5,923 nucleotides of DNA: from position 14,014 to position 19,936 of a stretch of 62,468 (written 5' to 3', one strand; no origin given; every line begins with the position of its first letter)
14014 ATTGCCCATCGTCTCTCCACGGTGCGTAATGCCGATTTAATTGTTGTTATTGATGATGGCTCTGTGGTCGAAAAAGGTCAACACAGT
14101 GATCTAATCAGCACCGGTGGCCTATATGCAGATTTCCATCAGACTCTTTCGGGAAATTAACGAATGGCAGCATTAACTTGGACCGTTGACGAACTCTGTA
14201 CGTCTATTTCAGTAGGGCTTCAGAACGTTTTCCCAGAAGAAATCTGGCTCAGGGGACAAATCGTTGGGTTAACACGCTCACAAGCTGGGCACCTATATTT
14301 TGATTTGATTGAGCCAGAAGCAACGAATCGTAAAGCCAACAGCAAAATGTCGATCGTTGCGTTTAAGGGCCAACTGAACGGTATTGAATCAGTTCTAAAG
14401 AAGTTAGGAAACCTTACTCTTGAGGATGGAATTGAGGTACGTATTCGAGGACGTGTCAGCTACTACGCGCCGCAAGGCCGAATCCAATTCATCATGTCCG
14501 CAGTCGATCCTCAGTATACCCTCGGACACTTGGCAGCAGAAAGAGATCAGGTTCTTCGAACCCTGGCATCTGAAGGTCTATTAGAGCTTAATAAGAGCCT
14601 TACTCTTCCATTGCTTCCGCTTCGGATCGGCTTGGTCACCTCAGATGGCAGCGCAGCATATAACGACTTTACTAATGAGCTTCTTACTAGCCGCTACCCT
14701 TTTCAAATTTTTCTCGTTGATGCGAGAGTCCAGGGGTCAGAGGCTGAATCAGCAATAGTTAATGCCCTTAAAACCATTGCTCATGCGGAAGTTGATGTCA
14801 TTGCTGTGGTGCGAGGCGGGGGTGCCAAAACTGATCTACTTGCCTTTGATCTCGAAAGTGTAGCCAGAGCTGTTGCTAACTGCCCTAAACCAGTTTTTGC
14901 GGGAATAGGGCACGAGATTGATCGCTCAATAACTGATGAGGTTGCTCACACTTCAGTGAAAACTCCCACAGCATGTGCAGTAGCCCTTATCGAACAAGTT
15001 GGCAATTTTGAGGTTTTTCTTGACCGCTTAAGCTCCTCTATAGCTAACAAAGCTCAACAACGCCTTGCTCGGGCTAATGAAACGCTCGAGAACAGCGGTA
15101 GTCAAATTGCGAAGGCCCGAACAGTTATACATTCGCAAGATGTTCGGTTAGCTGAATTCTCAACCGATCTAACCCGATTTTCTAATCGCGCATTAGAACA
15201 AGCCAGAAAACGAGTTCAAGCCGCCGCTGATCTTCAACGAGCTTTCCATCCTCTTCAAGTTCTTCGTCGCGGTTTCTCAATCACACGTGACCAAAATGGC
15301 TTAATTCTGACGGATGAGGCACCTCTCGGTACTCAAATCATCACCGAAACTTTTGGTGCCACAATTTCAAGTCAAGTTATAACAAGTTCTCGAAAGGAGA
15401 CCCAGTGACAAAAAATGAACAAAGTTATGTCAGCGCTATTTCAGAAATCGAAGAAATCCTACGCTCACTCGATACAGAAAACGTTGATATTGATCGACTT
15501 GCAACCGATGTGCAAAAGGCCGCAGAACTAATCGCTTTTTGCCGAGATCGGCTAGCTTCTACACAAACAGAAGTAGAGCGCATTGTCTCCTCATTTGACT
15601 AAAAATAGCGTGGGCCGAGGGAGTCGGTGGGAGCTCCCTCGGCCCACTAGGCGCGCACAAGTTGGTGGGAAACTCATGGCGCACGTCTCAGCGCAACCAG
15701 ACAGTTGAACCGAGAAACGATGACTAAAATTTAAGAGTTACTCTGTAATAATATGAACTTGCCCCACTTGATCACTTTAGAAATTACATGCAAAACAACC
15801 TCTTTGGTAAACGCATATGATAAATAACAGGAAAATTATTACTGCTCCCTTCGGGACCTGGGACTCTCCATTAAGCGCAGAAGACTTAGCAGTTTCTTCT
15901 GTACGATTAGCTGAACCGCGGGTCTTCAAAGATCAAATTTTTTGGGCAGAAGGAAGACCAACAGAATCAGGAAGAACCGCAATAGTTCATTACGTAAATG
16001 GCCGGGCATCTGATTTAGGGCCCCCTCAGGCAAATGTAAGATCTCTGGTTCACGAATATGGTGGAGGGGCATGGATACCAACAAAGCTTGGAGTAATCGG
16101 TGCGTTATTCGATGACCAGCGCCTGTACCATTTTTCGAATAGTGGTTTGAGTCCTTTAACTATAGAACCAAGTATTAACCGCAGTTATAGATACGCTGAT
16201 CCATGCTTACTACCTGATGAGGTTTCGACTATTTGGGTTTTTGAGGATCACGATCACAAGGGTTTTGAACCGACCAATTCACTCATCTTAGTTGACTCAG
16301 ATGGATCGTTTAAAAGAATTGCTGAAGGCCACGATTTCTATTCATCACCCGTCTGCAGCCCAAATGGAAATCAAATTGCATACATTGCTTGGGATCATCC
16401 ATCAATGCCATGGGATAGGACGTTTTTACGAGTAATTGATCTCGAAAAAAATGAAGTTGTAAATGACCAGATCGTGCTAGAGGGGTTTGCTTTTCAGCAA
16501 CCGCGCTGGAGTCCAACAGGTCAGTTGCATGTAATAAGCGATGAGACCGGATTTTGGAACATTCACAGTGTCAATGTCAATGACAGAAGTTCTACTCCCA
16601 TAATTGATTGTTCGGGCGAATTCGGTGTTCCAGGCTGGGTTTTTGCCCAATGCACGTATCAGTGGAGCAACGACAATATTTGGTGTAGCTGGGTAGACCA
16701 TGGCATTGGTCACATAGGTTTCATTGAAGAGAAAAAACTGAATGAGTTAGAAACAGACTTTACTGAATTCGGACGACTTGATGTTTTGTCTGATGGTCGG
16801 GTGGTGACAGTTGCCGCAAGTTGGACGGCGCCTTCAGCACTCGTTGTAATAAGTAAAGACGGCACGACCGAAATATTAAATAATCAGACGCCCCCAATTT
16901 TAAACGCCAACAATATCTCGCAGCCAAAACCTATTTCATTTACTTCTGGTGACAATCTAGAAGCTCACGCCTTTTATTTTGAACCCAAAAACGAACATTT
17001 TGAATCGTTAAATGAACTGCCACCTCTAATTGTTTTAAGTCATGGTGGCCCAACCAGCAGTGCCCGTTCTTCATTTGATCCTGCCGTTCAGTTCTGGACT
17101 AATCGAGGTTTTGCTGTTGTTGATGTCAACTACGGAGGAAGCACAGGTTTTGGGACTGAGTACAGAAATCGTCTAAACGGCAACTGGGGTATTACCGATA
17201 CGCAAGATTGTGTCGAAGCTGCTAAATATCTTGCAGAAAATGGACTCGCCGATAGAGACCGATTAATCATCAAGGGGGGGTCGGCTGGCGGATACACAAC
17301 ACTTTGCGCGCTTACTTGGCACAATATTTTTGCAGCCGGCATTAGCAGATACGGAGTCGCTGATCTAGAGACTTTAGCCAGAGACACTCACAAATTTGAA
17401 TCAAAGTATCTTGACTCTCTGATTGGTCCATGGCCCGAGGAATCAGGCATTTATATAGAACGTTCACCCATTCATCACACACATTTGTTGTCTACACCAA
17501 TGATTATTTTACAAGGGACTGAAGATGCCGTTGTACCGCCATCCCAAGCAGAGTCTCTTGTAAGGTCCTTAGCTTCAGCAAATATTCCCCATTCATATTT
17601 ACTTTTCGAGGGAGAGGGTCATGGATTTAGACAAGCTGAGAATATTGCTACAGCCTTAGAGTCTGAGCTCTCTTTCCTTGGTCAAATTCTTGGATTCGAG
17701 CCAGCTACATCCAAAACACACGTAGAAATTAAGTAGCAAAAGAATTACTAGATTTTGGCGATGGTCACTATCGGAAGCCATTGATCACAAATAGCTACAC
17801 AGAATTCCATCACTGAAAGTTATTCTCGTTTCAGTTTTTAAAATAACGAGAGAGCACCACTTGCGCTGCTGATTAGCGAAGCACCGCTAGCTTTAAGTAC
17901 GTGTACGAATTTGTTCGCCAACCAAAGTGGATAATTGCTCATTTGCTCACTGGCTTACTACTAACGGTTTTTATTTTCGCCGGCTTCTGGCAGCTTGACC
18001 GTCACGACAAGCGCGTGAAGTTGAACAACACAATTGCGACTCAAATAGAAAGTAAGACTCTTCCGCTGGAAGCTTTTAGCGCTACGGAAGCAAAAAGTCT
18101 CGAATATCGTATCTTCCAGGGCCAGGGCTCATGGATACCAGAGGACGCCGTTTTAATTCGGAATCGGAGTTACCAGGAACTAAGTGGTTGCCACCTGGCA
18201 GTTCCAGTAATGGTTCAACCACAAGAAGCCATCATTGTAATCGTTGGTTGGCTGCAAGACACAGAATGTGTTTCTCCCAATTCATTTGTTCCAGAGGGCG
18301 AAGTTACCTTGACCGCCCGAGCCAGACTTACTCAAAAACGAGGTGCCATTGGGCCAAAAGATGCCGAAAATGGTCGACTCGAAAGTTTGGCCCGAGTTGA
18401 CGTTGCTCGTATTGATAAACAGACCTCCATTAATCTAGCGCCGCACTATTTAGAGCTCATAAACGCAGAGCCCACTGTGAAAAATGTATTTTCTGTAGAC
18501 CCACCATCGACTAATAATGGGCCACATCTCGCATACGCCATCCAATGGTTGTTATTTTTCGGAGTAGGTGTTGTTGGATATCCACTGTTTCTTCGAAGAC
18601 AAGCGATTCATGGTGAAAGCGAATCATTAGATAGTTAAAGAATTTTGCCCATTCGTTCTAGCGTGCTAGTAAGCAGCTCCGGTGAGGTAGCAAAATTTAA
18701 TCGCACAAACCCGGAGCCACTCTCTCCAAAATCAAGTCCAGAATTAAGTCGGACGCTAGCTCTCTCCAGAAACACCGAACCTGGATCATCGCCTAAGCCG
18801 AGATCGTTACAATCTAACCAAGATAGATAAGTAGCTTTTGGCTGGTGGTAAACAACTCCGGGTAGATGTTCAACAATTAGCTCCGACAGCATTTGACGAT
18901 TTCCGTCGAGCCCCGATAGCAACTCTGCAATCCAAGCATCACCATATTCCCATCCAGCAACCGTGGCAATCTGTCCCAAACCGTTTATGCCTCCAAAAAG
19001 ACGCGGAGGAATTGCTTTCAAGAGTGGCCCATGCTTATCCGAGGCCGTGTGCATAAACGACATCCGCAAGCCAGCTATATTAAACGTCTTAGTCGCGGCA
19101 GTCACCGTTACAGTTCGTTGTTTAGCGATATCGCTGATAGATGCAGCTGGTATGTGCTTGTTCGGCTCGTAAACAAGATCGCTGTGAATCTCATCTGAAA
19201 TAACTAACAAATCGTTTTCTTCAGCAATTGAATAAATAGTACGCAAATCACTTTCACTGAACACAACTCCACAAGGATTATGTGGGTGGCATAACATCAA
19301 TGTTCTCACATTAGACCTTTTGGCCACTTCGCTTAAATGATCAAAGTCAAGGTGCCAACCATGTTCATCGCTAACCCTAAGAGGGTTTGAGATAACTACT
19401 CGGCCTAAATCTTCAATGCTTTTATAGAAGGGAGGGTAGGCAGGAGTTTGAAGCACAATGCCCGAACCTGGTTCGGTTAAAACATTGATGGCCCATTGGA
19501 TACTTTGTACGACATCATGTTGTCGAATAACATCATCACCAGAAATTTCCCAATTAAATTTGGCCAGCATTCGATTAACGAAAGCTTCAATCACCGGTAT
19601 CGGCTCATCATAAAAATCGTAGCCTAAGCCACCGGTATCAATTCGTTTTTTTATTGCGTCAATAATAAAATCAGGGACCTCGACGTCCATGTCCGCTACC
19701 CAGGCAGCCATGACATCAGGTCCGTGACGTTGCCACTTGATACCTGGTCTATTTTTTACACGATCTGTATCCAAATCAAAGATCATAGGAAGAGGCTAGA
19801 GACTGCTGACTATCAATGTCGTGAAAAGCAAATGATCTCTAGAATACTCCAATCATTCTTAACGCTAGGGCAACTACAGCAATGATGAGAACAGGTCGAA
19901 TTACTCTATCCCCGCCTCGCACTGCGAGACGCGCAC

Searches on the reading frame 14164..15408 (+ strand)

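Call 72: search_protein_families(library=pfam, proteins=[window:14164-15408:+], max_evalue=0.00001)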
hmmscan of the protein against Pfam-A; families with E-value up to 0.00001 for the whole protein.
window:14164-15408:+ (414 aa): 2 families
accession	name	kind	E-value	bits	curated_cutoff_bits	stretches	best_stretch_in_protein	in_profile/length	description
PF02601.20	Exonuc_VII_L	-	1.8e-64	218.6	35.9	2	139-356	1-220/315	Exonuclease VII, large subunit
PF13742.12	tRNA_anti_2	-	9.6e-18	64.7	27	1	6-114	1-94/95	OB-fold nucleic acid binding domain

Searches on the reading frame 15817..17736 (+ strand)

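Call 72: search_protein_families(library=pfam, proteins=[window:15817-17736:+], max_evalue=0.00001)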
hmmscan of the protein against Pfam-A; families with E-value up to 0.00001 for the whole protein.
window:15817-17736:+ (639 aa): 2 families
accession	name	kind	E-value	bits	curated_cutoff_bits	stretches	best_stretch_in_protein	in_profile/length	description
PF00326.27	Peptidase_S9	-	1.5e-48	165.5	22.6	1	419-626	2-211/213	Prolyl oligopeptidase family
PF20434.5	BD-FAE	-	1.8e-12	47.6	26.8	1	403-585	14-215/215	BD-FAE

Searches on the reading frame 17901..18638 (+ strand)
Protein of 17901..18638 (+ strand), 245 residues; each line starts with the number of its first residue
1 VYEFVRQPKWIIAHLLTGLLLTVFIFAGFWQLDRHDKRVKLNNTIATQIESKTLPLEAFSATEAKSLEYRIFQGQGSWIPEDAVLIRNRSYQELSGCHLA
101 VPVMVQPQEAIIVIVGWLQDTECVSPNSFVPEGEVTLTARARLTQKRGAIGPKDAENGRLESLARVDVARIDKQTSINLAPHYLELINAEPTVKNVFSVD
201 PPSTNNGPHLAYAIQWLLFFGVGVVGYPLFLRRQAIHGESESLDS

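Call 72: search_protein_families(library=pfam, proteins=[window:17901-18638:+], max_evalue=0.00001)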
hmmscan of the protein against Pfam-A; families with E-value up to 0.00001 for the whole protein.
window:17901-18638:+ (245 aa): 1 family
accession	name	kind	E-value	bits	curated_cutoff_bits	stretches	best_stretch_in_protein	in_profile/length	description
PF02104.20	SURF1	-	9.9e-28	98.3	23.4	1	20-219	3-203/205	SURF1 family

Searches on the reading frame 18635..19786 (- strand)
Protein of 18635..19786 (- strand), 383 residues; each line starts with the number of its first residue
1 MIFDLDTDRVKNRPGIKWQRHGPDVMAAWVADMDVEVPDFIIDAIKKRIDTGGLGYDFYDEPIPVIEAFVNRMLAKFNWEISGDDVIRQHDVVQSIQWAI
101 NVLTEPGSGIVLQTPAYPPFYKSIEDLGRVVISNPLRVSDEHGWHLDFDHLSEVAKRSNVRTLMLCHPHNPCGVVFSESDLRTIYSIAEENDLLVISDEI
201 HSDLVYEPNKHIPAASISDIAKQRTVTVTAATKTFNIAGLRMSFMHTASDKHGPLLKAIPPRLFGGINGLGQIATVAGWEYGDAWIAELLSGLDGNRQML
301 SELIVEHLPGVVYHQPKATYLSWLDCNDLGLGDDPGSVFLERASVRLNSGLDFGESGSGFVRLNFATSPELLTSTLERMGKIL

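Call 72: search_protein_families(library=pfam, proteins=[window:18635-19786:-], max_evalue=0.00001)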
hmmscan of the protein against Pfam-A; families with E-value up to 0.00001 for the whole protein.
window:18635-19786:- (383 aa): 1 family
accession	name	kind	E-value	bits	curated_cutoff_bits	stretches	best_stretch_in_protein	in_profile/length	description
PF00155.27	Aminotran_1_2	-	7.3e-31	108.1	19.7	1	90-378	73-360/361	Aminotransferase class I and II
